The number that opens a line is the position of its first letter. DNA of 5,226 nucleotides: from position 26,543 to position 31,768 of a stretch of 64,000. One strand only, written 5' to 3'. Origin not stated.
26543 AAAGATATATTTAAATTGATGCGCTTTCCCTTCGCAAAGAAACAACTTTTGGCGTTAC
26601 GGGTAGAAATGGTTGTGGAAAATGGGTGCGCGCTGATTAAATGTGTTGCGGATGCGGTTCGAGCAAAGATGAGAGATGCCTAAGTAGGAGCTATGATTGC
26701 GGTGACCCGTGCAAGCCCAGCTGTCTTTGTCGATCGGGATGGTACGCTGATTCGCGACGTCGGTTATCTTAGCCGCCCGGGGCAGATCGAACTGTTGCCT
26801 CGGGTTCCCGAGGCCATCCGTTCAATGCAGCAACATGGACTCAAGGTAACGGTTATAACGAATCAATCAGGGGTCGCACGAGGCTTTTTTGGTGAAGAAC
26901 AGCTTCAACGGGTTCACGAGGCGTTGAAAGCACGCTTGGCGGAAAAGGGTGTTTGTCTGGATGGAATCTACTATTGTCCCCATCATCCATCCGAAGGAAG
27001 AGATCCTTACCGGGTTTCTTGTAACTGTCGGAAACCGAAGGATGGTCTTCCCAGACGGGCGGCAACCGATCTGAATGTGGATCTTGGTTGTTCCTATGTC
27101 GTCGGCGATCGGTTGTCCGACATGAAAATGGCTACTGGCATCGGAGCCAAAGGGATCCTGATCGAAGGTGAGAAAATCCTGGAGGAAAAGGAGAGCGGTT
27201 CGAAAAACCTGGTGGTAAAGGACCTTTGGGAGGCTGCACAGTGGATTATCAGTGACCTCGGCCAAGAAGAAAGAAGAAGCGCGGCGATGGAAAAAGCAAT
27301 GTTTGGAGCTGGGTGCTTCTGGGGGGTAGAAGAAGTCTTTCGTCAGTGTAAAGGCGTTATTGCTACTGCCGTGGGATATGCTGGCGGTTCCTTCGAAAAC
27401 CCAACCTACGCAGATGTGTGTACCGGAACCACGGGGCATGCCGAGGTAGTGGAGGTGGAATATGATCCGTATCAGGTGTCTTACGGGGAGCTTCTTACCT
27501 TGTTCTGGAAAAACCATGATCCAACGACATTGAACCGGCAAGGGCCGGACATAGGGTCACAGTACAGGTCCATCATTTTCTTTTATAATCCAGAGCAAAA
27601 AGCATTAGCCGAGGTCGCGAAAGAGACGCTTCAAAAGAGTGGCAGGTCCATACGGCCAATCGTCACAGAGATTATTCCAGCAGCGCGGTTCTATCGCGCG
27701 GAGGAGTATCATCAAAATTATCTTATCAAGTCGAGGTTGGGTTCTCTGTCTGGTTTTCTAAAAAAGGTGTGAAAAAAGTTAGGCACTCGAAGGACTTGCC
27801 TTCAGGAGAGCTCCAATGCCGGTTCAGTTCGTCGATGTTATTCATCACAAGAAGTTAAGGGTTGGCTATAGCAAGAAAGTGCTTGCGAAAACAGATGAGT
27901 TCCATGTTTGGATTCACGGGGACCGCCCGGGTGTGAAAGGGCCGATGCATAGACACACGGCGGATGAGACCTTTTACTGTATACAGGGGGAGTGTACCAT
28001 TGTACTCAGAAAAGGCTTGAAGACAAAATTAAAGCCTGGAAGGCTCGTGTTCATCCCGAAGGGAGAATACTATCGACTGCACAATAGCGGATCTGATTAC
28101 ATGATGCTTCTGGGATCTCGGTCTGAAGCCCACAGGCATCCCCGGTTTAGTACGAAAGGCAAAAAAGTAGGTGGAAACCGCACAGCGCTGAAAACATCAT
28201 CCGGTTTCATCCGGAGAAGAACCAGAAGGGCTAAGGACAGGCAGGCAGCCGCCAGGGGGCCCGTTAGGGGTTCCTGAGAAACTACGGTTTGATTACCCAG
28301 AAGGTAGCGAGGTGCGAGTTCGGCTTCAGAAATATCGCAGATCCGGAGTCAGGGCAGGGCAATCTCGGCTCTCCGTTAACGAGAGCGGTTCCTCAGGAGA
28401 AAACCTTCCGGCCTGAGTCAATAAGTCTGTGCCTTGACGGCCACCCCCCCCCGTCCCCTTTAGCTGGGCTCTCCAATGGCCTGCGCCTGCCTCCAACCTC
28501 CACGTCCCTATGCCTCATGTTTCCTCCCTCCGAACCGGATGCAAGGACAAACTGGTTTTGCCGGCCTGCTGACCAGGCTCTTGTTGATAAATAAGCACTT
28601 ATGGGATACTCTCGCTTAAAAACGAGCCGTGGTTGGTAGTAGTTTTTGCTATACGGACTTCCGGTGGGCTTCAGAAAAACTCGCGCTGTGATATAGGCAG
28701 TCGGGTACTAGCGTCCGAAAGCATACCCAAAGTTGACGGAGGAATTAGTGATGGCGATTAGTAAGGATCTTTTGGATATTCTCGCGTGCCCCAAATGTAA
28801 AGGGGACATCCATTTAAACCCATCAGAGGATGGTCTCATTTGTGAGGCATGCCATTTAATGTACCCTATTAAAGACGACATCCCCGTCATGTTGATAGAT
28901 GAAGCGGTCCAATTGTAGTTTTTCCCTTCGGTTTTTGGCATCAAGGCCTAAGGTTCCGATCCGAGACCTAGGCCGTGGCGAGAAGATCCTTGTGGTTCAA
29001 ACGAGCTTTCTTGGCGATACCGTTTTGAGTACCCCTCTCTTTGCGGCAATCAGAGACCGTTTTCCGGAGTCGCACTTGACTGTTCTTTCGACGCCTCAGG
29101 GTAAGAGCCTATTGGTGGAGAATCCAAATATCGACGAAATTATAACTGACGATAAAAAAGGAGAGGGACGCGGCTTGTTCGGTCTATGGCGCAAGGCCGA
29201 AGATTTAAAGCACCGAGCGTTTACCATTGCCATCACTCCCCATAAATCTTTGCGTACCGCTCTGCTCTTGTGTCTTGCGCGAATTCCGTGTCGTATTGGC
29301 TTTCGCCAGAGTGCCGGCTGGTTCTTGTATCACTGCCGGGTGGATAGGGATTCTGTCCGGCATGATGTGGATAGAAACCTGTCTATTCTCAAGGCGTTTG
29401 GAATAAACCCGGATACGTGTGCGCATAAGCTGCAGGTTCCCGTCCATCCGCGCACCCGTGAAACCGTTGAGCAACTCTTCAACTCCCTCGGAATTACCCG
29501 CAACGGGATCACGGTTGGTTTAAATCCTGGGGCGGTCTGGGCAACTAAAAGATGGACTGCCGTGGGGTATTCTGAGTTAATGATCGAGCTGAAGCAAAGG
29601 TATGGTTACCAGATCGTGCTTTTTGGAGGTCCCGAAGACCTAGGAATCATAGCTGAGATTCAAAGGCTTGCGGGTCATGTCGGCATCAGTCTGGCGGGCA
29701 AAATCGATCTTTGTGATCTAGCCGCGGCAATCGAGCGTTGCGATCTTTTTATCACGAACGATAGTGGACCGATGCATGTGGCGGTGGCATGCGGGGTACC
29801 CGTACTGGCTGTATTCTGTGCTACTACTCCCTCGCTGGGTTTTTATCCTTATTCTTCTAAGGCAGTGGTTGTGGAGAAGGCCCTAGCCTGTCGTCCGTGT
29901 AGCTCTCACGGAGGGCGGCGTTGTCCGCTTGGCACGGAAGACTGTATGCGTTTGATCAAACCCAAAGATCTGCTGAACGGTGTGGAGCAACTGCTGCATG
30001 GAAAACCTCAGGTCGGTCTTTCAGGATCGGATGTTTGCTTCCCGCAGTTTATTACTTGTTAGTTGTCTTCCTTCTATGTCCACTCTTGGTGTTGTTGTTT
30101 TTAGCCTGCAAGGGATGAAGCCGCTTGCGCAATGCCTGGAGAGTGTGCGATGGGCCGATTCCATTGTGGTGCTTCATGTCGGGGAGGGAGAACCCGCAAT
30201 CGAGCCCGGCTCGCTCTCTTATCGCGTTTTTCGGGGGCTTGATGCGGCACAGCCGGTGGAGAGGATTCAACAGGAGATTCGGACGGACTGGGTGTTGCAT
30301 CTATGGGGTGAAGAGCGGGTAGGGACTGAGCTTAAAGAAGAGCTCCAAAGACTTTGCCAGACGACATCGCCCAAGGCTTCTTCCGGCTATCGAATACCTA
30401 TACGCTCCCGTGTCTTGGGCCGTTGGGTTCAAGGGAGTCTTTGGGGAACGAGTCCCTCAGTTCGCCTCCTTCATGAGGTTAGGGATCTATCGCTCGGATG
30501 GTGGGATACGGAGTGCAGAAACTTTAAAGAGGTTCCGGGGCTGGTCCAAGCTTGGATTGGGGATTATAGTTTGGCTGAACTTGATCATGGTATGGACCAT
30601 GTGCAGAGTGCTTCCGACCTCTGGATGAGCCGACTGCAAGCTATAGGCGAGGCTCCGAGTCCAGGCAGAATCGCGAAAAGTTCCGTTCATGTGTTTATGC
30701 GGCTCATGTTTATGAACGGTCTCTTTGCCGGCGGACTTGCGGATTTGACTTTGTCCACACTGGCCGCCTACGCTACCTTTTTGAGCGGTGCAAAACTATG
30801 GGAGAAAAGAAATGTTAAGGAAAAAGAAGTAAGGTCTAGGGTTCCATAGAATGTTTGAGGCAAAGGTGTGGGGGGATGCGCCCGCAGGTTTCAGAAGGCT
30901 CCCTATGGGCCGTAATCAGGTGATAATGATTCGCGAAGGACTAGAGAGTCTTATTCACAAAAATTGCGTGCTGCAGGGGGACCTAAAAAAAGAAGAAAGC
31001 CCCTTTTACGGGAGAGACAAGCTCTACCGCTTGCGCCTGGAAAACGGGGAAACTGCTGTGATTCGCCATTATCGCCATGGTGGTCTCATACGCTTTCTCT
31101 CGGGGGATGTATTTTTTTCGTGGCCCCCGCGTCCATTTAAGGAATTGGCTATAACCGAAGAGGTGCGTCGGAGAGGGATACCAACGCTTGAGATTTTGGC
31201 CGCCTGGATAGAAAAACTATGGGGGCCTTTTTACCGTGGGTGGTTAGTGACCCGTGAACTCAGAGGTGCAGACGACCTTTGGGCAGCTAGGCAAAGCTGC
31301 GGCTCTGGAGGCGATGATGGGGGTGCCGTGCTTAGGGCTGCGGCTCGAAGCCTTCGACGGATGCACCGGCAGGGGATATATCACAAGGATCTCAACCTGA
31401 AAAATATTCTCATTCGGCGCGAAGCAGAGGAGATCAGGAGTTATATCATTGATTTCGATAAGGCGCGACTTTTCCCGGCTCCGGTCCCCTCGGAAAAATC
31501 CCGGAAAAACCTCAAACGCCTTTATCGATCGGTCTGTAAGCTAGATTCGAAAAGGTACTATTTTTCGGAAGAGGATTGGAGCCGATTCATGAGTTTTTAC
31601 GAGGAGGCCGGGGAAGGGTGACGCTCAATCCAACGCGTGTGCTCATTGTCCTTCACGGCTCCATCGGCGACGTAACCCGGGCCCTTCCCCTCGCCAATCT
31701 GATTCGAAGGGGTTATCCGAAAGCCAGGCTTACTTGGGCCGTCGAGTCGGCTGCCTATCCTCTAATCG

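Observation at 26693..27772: Single ORF fusing a heptose-bisphosphate phosphatase (GmhB-like HAD) to methionine sulfoxide reductase A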

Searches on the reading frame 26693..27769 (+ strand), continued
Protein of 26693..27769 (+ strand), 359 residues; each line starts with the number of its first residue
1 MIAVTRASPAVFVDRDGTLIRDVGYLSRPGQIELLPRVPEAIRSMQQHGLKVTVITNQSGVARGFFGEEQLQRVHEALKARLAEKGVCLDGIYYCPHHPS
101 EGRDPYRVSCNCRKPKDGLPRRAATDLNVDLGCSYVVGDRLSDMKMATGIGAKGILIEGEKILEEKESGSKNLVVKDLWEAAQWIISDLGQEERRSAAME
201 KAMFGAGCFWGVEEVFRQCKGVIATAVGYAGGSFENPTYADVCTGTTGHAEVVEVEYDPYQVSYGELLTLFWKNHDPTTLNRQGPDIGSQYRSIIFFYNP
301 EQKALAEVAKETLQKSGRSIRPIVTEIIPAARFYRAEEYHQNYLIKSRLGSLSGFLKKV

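Call 28: find_encoding_contigs(protein=P0016, flank=6000, max_places=3)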
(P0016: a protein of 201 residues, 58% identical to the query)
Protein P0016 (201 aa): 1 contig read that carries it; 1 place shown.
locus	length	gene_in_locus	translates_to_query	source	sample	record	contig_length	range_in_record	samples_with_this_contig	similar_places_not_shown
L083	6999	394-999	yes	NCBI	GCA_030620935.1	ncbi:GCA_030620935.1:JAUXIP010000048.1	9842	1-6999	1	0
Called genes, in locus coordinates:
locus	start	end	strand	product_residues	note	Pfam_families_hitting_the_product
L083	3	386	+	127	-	?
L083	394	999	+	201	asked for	PF00702:Hydrolase (weak), PF08645:PNK3P, PF13344:Hydrolase_6 (weak), PF13419:HAD_2 (faint), PF13242:Hydrolase_like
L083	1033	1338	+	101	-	PF13453:Zn_ribbon_TFIIB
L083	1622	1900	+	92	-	PF01037:AsnC_trans_reg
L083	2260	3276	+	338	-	PF02826:2-Hacid_dh_C, PF03446:NAD_binding_2 (weak), PF03807:F420_oxidored (weak), PF07991:KARI_N, PF01450:KARI_C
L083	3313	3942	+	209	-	PF02666:PS_Dcarbxylase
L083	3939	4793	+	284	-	PF01066:CDP-OH_P_transf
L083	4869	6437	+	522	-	PF00682:HMGL-like, PF22617:HCS_D2, PF08502:LeuA_dimer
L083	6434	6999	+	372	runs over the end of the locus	PF00180:Iso_dh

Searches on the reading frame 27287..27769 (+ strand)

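Call 4: search_protein_families(library=ncbifam, proteins=[window:27287-27769:+])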
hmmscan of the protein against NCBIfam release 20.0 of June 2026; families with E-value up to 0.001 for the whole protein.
window:27287-27769:+ (161 aa): 6 families
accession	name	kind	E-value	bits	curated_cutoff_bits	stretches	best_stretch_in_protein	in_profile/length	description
NF004042.0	PRK05550.1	equivalog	2.9e-63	213.8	330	1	2-150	135-280/293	bifunctional methionine sulfoxide reductase B/A protein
TIGR00401.1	msrA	equivalog_domain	2.5e-62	209.8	108.1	1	2-149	1-148/153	peptide-methionine (S)-S-oxide reductase MsrA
NF010625.0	PRK14018.1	equivalog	1.2e-41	142.8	522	1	7-150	204-344/521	bifunctional peptide-methionine (S)-S-oxide reductase MsrA/peptide-methionine (R)-S-oxide reductase MsrB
NF004038.0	PRK05528.1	equivalog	1.3e-22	80.5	200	1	1-148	1-139/157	peptide-methionine (S)-S-oxide reductase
NF041383.1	Trx_VPGUxxT_two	exception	5.6e-07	29.5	275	1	2-72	146-199/287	VPGUxxT family thioredoxin-like (seleno)protein, type 2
NF002936.2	PRK03580.1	equivalog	0.0003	20.2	500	1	4-45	77-119/261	crotonobetainyl-CoA hydratase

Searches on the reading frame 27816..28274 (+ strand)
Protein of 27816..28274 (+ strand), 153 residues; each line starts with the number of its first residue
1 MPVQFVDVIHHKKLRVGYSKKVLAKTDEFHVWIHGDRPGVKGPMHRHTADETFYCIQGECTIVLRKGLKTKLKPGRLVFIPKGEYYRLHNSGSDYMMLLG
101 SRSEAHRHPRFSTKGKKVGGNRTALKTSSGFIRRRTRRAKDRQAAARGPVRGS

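Call 3: search_protein_families(library=pfam, proteins=[window:27816-28274:+])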
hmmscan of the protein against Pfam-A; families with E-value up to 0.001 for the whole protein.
window:27816-28274:+ (153 aa): 3 families
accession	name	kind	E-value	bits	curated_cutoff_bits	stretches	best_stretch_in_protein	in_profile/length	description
PF07883.17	Cupin_2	-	9.4e-13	48.1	27.2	1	38-99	7-67/70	Cupin domain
PF02041.22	Auxin_BP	-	1.9e-05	24.9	21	1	22-67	37-82/167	Auxin binding protein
PF05899.18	Cupin_3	-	2e-05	24.7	23.5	1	46-84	23-60/74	EutQ-like cupin domain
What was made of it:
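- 27816..28277 (+): Cupin_2 gene, part of the lineage-specific insertion. PF07883, 48 bits (call 3).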

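Call 45: find_homologous_proteins(query=window:27816-28274:+, max_evalue=0.00001)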
Query window:27816-28274:+ (153 aa): 19 proteins with E <= 0.00001 among 32 candidates.
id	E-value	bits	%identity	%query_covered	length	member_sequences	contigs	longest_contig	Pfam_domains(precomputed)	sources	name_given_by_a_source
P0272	3.8e-99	347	100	100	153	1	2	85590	PF07883.18,PF05899.19,PF02041.23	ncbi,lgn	ncbi:MAG: cupin domain-containing protein [Candidatus Binatia bacterium]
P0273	1.4e-62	228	78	85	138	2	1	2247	PF07883.18,PF05899.19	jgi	jgi:mannose-6-phosphate isomerase-like protein (cupin superfamily)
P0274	3.1e-47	178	56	97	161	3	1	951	PF07883.18,PF00190.29,PF05899.19,PF02311.26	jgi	jgi:mannose-6-phosphate isomerase-like protein (cupin superfamily)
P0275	9.9e-47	177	55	99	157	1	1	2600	PF07883.18,PF00190.29,PF05899.19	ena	-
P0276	6.8e-46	174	60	84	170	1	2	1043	PF07883.18,PF00190.29,PF02311.26,PF02041.23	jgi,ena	-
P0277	7.1e-46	174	56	90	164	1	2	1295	PF07883.18,PF00190.29,PF05899.19,PF02311.26,PF02041.23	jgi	jgi:mannose-6-phosphate isomerase-like protein (cupin superfamily)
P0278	3.7e-45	171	54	100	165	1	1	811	PF07883.18,PF05899.19,PF02311.26,PF02041.23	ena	-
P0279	3.9e-43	165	51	99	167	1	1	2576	PF07883.18,PF05899.19,PF02311.26,PF02041.23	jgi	jgi:mannose-6-phosphate isomerase-like protein (cupin superfamily)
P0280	4.5e-43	165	52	97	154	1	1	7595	PF07883.18,PF00190.29,PF05899.19,PF02311.26,PF02041.23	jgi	jgi:mannose-6-phosphate isomerase-like protein (cupin superfamily)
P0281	1.3e-36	144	53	76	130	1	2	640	PF07883.18,PF02311.26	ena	-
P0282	3.9e-36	142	51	77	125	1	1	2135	PF07883.18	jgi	-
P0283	1.4e-35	140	53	77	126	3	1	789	PF07883.18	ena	-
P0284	1.6e-35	140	51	77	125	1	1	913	PF07883.18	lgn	-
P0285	1.6e-35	140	52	77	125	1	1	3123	PF07883.18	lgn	-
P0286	3.3e-35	139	54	76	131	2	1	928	PF07883.18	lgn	-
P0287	5.9e-34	135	52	77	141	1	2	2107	PF07883.18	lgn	-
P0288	1.7e-32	130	52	76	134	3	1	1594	PF07883.18,PF02041.23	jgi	jgi:mannose-6-phosphate isomerase-like protein (cupin superfamily)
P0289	5.8e-27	112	46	74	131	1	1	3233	PF07883.18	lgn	-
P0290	6.3e-27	112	50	67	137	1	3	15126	PF07883.18,PF00190.29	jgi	jgi:mannose-6-phosphate isomerase-like protein (cupin superfamily)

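Call 47: find_encoding_contigs(protein=P0273, flank=3000, max_places=3)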
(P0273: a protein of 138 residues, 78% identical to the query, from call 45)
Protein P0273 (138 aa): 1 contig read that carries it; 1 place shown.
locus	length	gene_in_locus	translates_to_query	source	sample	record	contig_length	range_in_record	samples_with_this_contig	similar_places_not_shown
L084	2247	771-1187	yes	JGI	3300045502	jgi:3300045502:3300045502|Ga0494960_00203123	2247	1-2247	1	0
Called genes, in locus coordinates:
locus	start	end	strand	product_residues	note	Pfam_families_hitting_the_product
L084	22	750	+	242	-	PF17645:Amdase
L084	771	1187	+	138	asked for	PF05899:Cupin_3 (weak), PF07883:Cupin_2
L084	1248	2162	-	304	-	PF16868:NMT1_3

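Call 48: find_encoding_contigs(protein=P0280, flank=5000, max_places=3)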
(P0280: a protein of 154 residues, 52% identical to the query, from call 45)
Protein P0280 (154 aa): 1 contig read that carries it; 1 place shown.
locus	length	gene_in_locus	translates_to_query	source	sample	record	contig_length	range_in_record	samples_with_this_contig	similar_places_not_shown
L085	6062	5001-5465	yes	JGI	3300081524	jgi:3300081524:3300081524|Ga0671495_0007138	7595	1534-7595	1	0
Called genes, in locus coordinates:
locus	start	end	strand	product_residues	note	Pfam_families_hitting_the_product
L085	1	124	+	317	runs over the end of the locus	PF03401:TctC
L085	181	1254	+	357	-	PF00389:2-Hacid_dh, PF02826:2-Hacid_dh_C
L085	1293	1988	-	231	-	PF27733:UCP029691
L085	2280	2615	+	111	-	-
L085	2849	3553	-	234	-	PF00596:Aldolase_II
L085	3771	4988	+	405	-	PF03401:TctC (weak)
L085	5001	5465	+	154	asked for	PF00190:Cupin_1 (weak), PF02041:Auxin_BP (weak), PF02311:AraC_binding (weak), PF05899:Cupin_3 (weak), PF07883:Cupin_2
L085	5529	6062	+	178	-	?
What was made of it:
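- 27816..28277 (+): Its own relatives are not next to msrA (calls 45, 47, 48).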

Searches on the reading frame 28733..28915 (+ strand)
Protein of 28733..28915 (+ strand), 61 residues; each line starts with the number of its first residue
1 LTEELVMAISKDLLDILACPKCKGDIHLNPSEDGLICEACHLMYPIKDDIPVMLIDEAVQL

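Call 42: search_protein_families(library=pfam, proteins=[window:28733-28915:+], max_evalue=0.00001)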
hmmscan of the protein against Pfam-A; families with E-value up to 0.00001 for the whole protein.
window:28733-28915:+ (61 aa): 1 family
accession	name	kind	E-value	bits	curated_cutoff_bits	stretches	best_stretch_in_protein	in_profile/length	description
PF03966.22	Trm112p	-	6.8e-14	52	22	1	11-49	2-40/40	Trm112p-like protein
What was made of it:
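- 28733..28918 (+): trm112-like gene. In relatives it directly follows gmhB. The likely true start is the ATG at 28752, after a GGAGG. PF03966, 52 bits (call 42).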

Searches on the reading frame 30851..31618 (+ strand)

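Call 3: search_protein_families(library=pfam, proteins=[window:30851-31618:+])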
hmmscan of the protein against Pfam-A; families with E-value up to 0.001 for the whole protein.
window:30851-31618:+ (256 aa): 4 families
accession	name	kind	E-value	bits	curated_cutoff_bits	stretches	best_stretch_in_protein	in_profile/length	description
PF06293.20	Kdo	-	8.3e-31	107.5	21.3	1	68-250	29-207/207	Lipopolysaccharide kinase (Kdo/WaaP) family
PF00069.31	Pkinase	-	6.5e-07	29.4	31.7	1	158-227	101-165/263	Protein kinase domain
PF19974.5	TCAD9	-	0.00026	20.7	40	1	161-205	284-324/429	Ternary complex associated domain 9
PF01636.29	APH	-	0.00074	19.8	23.2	0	149-207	153-199/239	Phosphotransferase enzyme family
